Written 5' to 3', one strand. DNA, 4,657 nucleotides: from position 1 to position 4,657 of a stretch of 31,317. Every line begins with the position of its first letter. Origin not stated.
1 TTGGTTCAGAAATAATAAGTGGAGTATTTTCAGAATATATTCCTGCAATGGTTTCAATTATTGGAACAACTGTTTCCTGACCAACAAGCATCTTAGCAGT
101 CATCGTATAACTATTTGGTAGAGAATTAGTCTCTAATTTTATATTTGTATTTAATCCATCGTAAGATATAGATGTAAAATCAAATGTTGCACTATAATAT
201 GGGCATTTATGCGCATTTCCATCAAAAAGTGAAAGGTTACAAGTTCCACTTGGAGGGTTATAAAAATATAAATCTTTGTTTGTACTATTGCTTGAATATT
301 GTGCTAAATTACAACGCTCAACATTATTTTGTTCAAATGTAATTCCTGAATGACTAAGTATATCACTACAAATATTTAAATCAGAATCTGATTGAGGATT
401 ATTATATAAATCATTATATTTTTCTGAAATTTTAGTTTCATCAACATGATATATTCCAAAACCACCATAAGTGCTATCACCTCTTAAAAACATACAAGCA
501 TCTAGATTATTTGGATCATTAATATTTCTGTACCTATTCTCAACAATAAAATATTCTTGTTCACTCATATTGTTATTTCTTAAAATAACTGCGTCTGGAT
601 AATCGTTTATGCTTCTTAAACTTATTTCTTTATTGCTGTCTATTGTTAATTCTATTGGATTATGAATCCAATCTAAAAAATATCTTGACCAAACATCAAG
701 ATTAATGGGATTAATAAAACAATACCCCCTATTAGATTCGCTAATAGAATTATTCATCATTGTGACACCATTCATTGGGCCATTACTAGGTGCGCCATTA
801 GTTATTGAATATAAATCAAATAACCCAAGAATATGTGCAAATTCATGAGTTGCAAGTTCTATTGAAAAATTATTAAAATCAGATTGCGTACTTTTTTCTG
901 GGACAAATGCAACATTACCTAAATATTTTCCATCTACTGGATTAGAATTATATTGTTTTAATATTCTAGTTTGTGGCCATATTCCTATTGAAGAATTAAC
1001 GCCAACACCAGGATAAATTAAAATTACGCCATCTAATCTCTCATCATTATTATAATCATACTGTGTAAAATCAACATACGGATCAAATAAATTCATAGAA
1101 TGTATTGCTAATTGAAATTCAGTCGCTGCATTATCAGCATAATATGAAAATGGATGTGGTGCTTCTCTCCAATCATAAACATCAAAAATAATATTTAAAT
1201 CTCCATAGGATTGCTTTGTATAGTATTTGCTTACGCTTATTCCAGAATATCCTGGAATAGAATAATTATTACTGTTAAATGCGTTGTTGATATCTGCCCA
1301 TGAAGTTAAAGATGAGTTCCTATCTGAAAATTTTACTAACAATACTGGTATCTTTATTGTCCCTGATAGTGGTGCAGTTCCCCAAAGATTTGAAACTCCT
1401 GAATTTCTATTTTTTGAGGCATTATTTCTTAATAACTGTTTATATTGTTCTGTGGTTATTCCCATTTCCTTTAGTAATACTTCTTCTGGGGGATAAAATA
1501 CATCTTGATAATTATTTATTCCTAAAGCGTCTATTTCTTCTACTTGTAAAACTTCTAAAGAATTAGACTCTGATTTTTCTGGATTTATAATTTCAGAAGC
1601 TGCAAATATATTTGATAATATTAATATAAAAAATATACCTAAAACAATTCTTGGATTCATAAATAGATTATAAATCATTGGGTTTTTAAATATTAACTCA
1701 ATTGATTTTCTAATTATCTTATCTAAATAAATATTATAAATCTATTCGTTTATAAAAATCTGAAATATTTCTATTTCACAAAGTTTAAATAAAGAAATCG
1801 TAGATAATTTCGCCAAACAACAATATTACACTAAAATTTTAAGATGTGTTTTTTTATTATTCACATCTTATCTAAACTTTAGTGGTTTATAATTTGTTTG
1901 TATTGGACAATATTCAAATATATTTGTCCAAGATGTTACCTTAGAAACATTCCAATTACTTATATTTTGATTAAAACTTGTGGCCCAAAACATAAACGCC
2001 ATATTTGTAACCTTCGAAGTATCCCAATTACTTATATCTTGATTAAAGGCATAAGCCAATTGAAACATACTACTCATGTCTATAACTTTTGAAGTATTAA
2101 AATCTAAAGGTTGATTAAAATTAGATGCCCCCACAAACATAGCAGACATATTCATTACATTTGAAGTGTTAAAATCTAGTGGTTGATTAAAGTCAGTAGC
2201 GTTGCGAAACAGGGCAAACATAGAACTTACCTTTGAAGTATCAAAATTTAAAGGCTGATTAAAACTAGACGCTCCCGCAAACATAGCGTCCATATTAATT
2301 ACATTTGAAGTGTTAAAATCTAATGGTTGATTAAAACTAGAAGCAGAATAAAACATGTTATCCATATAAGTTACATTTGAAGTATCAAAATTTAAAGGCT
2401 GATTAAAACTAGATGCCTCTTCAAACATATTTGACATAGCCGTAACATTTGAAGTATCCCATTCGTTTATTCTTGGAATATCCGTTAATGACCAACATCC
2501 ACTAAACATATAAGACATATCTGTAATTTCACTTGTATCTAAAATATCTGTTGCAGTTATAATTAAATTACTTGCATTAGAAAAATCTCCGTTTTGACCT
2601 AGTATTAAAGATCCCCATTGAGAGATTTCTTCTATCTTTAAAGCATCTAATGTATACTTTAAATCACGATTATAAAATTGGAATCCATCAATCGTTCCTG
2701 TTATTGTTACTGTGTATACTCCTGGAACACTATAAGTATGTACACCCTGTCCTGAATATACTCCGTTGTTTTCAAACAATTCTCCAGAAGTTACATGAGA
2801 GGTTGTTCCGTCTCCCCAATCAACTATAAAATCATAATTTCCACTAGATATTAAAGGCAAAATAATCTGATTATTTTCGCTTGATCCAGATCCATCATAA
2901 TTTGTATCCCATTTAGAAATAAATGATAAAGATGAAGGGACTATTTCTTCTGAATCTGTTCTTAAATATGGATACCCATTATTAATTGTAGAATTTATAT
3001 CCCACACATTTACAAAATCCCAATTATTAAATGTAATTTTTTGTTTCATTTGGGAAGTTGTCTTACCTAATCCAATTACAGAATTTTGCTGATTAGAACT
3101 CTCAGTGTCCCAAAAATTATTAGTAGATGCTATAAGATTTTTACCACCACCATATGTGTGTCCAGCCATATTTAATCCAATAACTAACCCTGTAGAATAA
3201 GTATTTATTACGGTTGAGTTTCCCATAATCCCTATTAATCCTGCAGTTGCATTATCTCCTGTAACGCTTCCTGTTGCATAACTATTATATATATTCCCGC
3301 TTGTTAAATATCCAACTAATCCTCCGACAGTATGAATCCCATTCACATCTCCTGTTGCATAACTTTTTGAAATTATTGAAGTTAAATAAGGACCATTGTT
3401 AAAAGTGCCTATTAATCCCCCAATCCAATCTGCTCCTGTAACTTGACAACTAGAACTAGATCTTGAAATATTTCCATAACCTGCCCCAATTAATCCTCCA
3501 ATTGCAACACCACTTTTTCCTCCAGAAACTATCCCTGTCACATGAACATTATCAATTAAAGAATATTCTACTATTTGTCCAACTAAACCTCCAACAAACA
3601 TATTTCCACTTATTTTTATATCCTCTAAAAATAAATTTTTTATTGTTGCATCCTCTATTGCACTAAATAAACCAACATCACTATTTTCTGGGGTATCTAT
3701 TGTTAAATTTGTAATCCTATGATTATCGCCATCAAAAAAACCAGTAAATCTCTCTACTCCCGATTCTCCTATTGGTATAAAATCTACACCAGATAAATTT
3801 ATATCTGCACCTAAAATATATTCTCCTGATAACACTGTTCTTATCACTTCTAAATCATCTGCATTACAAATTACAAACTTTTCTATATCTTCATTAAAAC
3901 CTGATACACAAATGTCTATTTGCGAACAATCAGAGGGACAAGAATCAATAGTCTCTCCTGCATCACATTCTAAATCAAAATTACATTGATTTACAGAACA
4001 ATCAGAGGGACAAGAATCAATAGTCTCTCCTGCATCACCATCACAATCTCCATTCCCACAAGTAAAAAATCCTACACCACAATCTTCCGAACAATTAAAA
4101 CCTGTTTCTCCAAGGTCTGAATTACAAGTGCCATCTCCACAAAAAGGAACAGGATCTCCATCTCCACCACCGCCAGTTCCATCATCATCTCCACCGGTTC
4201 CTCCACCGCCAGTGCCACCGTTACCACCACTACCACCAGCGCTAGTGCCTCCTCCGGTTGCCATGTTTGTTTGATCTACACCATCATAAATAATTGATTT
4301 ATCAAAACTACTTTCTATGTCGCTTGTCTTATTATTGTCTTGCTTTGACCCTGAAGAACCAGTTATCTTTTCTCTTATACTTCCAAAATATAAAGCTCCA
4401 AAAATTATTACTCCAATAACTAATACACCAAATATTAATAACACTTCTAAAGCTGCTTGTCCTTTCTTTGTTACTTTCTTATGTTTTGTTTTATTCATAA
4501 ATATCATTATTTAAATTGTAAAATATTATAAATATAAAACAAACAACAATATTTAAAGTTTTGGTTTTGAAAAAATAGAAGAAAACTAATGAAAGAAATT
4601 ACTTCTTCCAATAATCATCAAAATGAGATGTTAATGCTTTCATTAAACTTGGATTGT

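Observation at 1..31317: Paralogous protease plus pilin-signal-adhesin modules flank the ribosomal superoperon, with patchy near-identical DNA about 29.8 kb apart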

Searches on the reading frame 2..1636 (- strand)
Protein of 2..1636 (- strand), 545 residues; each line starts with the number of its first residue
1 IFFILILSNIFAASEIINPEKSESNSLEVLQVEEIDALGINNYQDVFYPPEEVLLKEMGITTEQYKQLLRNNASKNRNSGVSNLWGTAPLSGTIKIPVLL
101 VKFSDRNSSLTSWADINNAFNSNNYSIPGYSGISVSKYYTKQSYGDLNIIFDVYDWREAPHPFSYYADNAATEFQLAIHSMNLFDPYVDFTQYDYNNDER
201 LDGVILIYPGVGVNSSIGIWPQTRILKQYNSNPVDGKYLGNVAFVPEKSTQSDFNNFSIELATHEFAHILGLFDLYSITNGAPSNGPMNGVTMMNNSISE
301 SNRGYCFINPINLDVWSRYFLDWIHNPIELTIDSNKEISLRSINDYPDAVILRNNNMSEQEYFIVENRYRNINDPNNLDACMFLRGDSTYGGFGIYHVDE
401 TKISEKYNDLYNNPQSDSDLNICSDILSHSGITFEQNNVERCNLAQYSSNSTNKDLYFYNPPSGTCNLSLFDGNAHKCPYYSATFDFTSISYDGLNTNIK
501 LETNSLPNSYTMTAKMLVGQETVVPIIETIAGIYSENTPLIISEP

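Call 9: search_protein_families(library=pfam, proteins=[window:2-1636:-], max_evalue=0.01)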
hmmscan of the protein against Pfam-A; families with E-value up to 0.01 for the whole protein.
window:2-1636:- (545 aa): 1 family
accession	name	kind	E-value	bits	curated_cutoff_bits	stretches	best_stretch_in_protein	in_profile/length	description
PF05547.17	Peptidase_M6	-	9.4e-05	22.2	22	1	119-172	53-107/294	Immune inhibitor A peptidase M6, catalytic domain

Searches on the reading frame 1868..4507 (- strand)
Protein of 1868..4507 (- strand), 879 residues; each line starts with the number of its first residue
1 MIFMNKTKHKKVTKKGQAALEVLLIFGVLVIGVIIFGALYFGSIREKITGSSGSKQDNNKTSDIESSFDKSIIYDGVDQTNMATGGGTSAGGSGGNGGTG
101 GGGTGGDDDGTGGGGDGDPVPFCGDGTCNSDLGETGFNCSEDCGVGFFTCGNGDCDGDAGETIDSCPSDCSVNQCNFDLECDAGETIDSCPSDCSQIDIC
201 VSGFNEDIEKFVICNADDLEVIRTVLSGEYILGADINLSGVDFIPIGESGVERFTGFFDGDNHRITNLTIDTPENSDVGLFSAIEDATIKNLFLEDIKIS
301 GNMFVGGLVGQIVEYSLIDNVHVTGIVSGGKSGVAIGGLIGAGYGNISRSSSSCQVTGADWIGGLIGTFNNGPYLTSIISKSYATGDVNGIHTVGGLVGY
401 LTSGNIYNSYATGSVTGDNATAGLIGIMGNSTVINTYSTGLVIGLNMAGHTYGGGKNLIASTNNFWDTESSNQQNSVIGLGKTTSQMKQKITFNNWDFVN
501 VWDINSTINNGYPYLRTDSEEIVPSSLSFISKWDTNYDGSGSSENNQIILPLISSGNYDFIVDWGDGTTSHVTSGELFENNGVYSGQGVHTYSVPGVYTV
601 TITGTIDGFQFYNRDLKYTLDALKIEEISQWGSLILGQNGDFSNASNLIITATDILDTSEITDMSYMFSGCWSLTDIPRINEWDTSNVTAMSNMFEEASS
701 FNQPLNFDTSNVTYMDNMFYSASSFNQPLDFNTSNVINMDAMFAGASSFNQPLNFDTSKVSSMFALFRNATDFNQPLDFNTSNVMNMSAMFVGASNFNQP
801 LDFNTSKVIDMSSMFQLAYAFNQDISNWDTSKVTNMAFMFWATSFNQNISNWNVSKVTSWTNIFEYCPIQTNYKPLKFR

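Call 9: search_protein_families(library=pfam, proteins=[window:1868-4507:-], max_evalue=0.01)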
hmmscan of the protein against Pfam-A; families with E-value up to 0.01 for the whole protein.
window:1868-4507:- (879 aa): 3 families
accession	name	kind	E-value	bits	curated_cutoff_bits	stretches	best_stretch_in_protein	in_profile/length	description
PF03382.20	DUF285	-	1.3e-65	219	25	3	779-867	20-110/120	Mycoplasma protein of unknown function, DUF285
PF05342.19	Peptidase_M26_N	-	1.1e-10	41.6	27.7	1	219-325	147-250/250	M26 IgA1-specific Metallo-endopeptidase N-terminal region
PF07581.17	Glug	-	2e-09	37.6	20.5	1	392-416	3-28/28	The GLUG motif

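Call 13: find_encoding_contigs(protein=window:1868-4507:-, flank=10000, max_places=6)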
Protein window:1868-4507:- (879 aa): no gene with exactly this product is on record in the collection.

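Call 45: search_protein_families(library=ncbifam, proteins=[window:1868-4507:-], max_evalue=0.01)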
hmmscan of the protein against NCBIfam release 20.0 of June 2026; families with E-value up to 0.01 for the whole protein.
window:1868-4507:- (879 aa): 5 families
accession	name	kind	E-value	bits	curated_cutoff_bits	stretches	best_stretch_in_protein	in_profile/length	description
NF045896.1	Mbov_0838_LP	exception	2e-42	145.7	500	4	780-865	268-355/433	Mbov_0838 family PARCEL repeat surface lipoprotein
TIGR02167.2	Liste_lipo_26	repeat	9.3e-27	92.3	30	2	667-693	1-26/26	PARCEL repeat-containing surface protein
NF046017.1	ZmpA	exception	3.3e-10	37.9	3000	1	222-430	879-1091/2052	zinc metalloprotease A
NF058578.1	CPR_pilus_PamR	equivalog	4e-06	25.9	300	1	535-605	155-223/297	pilus system RbmA-like protein PamR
NF052523.2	TafF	equivalog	0.0034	16.6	420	1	61-213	128-278/379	TafF family fimbrial protein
